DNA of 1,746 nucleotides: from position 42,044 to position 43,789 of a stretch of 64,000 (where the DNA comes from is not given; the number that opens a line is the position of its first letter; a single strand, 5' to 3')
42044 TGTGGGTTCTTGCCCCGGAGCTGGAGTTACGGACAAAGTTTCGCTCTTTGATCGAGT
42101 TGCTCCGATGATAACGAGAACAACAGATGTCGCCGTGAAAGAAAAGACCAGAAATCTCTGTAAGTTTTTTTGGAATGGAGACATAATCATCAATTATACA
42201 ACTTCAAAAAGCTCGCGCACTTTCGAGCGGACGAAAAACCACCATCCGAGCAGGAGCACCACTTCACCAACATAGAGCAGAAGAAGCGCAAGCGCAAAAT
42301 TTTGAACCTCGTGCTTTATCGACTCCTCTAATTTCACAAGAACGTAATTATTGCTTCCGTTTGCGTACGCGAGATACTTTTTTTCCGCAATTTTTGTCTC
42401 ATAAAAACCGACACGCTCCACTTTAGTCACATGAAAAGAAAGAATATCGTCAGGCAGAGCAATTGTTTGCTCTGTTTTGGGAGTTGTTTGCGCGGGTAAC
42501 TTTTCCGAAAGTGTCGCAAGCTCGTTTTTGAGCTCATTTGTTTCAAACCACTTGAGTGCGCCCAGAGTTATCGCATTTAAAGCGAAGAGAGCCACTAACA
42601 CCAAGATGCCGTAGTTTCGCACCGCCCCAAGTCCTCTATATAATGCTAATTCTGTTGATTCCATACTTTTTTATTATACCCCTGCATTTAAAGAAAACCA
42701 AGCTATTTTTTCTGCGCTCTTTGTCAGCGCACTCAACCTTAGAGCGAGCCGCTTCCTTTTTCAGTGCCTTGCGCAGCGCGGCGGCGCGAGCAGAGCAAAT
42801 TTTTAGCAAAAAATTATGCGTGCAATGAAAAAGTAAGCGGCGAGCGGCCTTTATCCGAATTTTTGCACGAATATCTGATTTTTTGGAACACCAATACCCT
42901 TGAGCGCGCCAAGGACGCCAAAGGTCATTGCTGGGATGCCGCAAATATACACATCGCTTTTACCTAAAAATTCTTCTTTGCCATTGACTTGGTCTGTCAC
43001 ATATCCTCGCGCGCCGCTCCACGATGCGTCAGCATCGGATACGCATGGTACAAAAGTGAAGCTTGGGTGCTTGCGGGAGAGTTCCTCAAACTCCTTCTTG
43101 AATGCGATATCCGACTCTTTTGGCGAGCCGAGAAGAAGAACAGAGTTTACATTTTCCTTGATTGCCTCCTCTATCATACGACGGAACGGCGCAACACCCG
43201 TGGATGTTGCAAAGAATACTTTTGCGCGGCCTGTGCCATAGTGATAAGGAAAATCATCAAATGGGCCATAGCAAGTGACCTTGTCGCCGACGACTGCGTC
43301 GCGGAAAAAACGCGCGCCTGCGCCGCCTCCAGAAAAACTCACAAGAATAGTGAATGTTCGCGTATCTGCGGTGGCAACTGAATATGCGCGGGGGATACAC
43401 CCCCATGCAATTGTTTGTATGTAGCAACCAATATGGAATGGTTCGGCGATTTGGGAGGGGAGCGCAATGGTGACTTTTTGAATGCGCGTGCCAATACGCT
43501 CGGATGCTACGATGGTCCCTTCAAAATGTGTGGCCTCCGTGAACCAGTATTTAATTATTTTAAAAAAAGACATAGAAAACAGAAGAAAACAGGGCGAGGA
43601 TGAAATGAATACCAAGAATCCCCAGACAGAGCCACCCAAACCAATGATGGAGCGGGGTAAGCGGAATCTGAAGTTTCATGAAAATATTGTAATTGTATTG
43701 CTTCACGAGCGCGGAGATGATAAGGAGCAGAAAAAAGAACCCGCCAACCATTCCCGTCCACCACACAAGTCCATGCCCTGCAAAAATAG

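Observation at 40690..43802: Minus-strand operon resembling an extracytoplasmic flavin electron-transfer chain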

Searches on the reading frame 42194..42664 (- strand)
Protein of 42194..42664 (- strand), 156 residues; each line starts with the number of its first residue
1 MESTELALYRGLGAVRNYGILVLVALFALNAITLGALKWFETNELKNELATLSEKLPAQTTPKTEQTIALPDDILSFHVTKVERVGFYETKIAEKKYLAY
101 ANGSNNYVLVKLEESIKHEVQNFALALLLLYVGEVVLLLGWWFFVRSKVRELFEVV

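Call 3: search_protein_families(library=pfam, proteins=[window:42194-42664:-], max_evalue=1)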
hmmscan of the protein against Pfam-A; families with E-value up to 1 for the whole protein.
window:42194-42664:- (156 aa): 0 families

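Call 4: search_protein_families(library=ncbifam, proteins=[window:42194-42664:-], max_evalue=1)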
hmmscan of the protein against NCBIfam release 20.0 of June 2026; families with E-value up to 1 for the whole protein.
window:42194-42664:- (156 aa): 0 families

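Call 30: find_homologous_proteins(query=window:42194-42664:-, max_evalue=0.01)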
Query window:42194-42664:- (156 aa): 65 proteins with E <= 0.01 among 937 candidates.
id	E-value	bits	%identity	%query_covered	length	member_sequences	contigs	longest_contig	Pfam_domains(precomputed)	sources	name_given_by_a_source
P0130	1.1e-87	310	93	99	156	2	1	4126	-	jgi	jgi:hypothetical protein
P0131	4.7e-83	295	88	100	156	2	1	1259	-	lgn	-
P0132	1.8e-73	263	78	100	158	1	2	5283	-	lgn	-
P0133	2.4e-73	263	78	100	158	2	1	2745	-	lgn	-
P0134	2.5e-73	263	76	100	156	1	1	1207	-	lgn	-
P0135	7.0e-73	262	78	100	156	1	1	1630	-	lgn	-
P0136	2.3e-72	260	77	100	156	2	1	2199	-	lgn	-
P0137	3.8e-72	259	77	99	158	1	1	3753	-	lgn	-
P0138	5.6e-70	252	75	100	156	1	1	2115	-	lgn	-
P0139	2.1e-68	247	72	100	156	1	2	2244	-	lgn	-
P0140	7.0e-68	245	73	100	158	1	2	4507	-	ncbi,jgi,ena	-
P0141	5.7e-67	242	70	100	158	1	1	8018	-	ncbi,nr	ncbi:MAG: hypothetical protein HZB10_01420 [Candidatus Yonathbacteria bacterium]|nr:hypothetical pro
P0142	1.6e-65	238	71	100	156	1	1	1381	-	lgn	-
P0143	1.9e-65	237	70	100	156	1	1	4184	-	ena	-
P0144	2.4e-64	234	69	100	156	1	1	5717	-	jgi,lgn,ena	-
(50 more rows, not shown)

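Call 38: predict_structure(alignment_id=A3)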
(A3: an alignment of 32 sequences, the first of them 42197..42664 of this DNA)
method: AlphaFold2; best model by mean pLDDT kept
length: 156 residues; sequences in the alignment: 32
mean_pLDDT: 76.0   pTM: 0.54
mean pLDDT of the five models: 76.0, 70.6, 70.3, 68.5, 67.6
residues with pLDDT >= 90: 19; 70-90: 95; 50-70: 39; < 50: 3
segments of 3 or more residues with pLDDT < 50: none
pLDDT, mean of each block of 10 residues (from residue 1): 57 80 91 81 77 72 61 77 76 80 79 64 79 91 84 61
secondary structure, 60 per line:
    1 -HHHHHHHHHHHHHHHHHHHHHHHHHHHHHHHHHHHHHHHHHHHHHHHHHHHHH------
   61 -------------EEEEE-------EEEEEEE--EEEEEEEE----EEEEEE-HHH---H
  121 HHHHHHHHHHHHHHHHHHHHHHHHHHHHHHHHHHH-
elements in order: H2-54 E74-78 E86-92 E95-102 E107-112 H120-155

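Call 75: search_protein_families(library=pfam, alignment_id=A3, max_evalue=1)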
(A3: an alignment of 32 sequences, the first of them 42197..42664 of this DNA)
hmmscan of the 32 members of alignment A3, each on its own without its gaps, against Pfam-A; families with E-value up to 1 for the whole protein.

A. member 1, window:42197-42664:- (156 aa): 0 families

B. families by the number of members that match (of 32 scanned): 19 families
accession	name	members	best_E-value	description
PF10411.14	DsbC_N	4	0.0023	Disulfide bond isomerase protein N-terminal domain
PF20712.2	CyanoTRADDas_TM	4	0.063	Cyanobacterial TRADD-N associated 2-Transmembrane domain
PF02322.20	Cyt_bd_oxida_II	3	0.0059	Cytochrome bd terminal oxidase subunit II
PF20134.4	DUF6524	3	0.017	Family of unknown function (DUF6524)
PF01292.26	Ni_hydr_CYTB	2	0.02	Prokaryotic cytochrome b561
PF07835.17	COX4_pro_2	2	0.041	Bacterial aa3 type cytochrome c oxidase subunit IV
PF23143.1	2TM_P5A-ATPase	2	0.043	P5A-ATPase, transmembrane helical hairpin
PF11190.13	DUF2976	2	0.12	Protein of unknown function (DUF2976)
PF23139.1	OB_YrrC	2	0.18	ATP-dependent DNA helicase YrrC, OB-fold domain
PF08255.16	Leader_Trp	2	0.22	Trp-operon Leader Peptide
PF10176.14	NEDD4_Bsd2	1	0.032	NEDD4/Bsd2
PF01568.27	Molydop_binding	1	0.056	Molydopterin dinucleotide binding domain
PF12729.13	4HB_MCP_1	1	0.062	Four helix bundle sensory module for signal transduction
PF05915.17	TMEM_230_134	1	0.072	Transmembrane proteins 230/134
PF24999.1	LAMB4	1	0.14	Laminin subunit beta-4-like domain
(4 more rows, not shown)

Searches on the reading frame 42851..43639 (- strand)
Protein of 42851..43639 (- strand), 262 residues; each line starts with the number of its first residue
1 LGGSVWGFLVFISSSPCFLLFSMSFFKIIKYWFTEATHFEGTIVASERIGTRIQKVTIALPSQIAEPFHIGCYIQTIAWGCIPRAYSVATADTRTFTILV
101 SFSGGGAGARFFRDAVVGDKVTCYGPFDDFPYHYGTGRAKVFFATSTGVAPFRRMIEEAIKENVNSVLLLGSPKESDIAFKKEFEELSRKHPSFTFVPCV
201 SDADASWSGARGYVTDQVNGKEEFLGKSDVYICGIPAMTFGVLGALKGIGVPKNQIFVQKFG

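Call 3: search_protein_families(library=pfam, proteins=[window:42851-43639:-], max_evalue=1)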
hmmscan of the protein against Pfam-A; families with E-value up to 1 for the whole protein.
window:42851-43639:- (262 aa): 3 families
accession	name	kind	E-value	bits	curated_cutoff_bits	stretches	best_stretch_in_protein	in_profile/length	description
PF00175.26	NAD_binding_1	-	7.5e-20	72.1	22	1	144-239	3-104/109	Oxidoreductase NAD-binding domain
PF00970.30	FAD_binding_6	-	0.044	14.6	21.1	1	42-132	3-99/99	Oxidoreductase FAD-binding domain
PF08021.17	FAD_binding_9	-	0.16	12.6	23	1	81-126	68-116/120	Siderophore-interacting FAD-binding domain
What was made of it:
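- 42851..43573 (-): g2: soluble 240-aa FNR-type FAD/NAD(P)H oxidoreductase, NqrF/BenC-like, with no Fe-S domain and no TM helix. Its start overlaps the g1 stop by 14 nt (43560-43573). NAD_binding_1 E=7.5e-20 (call 3).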

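Call 4: search_protein_families(library=ncbifam, proteins=[window:42851-43639:-], max_evalue=1)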
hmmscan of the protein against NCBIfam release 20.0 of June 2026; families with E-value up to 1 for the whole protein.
window:42851-43639:- (262 aa): 20 families
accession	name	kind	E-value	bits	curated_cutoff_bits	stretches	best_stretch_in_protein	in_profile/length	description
NF045803.1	MethMoxFADbindMmoC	equivalog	2.9e-27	95.4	500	1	35-261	103-340/343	aromatic/alkene monooxygenase hydroxylase FAD-binding subunit MmoC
NF040810.1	BenC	equivalog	7.3e-26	91.1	430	1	34-261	100-330/333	benzoate 1,2-dioxygenase electron transfer component BenC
NF008822.0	PRK11872.1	equivalog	2.7e-17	62.8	402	1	83-261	153-335/341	anthranilate 1,2-dioxygenase electron transfer component AntC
TIGR01941.1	nqrF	equivalog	9.9e-17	60.9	295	1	117-262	251-404/405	NADH:ubiquinone reductase (Na(+)-transporting) subunit F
NF005963.0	PRK08051.1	equivalog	3e-14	52.9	230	1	45-255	10-224/233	NAD(P)H-flavin reductase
NF009805.0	PRK13289.1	equivalog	1.5e-10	40.6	432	1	83-262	205-393/399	NO-inducible flavohemoprotein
NF058510.1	bifunc_CpcD_PetH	exception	7.1e-09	34.9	635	1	114-247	227-377/405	bifunctional rod-capping linker CpcD/ferredoxin--NADP reductase PetH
NF045929.1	FNRPetHCyano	equivalog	9.2e-09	34.6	600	1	111-247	228-383/411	ferredoxin--NADP reductase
NF000796.0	PRK00054.1-1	equivalog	1.9e-08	33.9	224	1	114-248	69-191/254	dihydroorotate dehydrogenase electron transfer subunit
NF052252.1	flav_redu_LuxG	exception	7.7e-08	31.8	340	1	43-238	5-205/232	flavin mononucleotide reductase LuxG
TIGR02160.1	PA_CoA_Oxy5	hypoth_equivalog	1.4e-07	30.7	420.8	1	82-261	50-241/352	1,2-phenylacetyl-CoA epoxidase subunit PaaE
TIGR02911.1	sulfite_red_B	equivalog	3.4e-07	29.6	288.6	1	115-259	76-222/261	anaerobic sulfite reductase subunit AsrB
NF006220.0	PRK08345.1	subfamily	9.2e-07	28.4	395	1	71-258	46-248/294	cytochrome-c3 hydrogenase subunit gamma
NF000799.0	PRK00054.1-4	equivalog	1.6e-06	27.4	314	1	82-238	51-198/258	dihydroorotate dehydrogenase electron transfer subunit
TIGR03224.1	benzo_boxA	equivalog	1.3e-05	24.3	459.2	1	106-250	235-386/411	benzoyl-CoA 2,3-epoxidase subunit BoxA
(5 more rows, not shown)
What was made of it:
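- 42851..43573 (-): MmoC/BenC/NqrF models, 1e-27 to 1e-16 (call 4).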

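Call 73: search_solved_structures(query=window:42854-43573:-, max_evalue=0.00001, show_alignments=1)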
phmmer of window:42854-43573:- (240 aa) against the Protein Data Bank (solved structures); distinct sequences matched with E-value up to 0.00001: 61 (the best 60 are shown).
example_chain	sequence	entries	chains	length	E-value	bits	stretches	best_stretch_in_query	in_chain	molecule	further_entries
7qty_A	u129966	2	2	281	9e-16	61.3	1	92-240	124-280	Na(+)-translocating NADH-quinone reductase subunit F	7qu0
7qu3_A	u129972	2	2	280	8.3e-14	54.8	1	93-240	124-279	Na(+)-translocating NADH-quinone reductase subunit F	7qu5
2r6h_A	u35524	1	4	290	8.9e-14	54.7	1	89-240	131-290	NADH:ubiquinone oxidoreductase, Na translocating, F subunit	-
1krh_A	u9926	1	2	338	1.5e-13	54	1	12-239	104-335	Benzoate 1,2-Dioxygenase Reductase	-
8ad4_A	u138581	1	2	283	1.5e-13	53.9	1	92-240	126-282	Na(+)-translocating NADH-quinone reductase subunit F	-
4uaj_A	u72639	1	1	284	1.6e-13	53.9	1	92-240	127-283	Na(+)-translocating NADH-quinone reductase subunit F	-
4u9u_A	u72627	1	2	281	1.6e-13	53.9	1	92-240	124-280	Na(+)-translocating NADH-quinone reductase subunit F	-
8a1t_F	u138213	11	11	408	5.5e-13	52.1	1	92-240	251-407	Na(+)-translocating NADH-quinone reductase subunit F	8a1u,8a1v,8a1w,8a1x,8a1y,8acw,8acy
7xk3_F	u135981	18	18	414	5.8e-13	52.1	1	92-240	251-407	Na(+)-translocating NADH-quinone reductase subunit F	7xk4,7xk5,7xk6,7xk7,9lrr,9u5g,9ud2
8ad3_A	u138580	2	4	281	7.7e-13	51.6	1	91-237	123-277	Na(+)-translocating NADH-quinone reductase subunit F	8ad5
1tvc_A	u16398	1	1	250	1.1e-11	47.8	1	54-239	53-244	METHANE MONOOXYGENASE COMPONENT C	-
7rom_A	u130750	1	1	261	2.4e-11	46.7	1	60-228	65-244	NADH-cytochrome b5 reductase 1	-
5ogx_A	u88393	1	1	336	3.2e-11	46.3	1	32-238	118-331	Cytochrome P450 reductase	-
2eix_A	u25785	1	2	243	1.8e-10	43.9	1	59-236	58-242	NADH-cytochrome b5 reductase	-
2rc5_A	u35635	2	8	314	5.3e-09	39.1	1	84-225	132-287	Ferredoxin-NADP reductase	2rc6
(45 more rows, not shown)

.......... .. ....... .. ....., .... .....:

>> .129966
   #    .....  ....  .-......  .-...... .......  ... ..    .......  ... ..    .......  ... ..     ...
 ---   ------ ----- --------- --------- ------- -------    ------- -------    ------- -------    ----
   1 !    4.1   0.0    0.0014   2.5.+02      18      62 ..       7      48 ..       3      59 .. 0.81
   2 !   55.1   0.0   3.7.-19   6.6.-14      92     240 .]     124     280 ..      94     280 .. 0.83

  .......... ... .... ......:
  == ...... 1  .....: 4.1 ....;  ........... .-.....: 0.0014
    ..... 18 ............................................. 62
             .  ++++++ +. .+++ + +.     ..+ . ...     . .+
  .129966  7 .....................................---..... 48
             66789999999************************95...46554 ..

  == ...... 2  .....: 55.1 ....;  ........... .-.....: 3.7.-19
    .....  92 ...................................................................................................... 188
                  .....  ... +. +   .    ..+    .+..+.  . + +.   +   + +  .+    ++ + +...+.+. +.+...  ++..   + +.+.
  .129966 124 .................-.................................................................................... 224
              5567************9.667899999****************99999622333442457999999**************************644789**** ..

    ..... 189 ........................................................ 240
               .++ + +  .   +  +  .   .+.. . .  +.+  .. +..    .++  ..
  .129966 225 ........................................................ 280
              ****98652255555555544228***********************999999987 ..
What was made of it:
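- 42851..43573 (-): PDB: NqrF FAD/NADH domain 9e-16, BenC 1.5e-13 (call 73).
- On FNR-like reductase (FAD_binding_6 + NAD_binding_1): However, RAYS is present, and full-length alignments to BenC (residues 12-239) and the MmoC/BenC models cover this region (calls 4, 73).
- Closest known: NQR/RNF-like two-subunit systems of Actinobacteria and CPR. Same: Both have an NqrF-like FAD/NADH module (g2's best PDB match is NqrF, call 73), an NqrC/RnfG-like anchored FMN_bind subunit, a proposed one-way NAD(P)H-to-outside flow, and occurrence in CPR.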
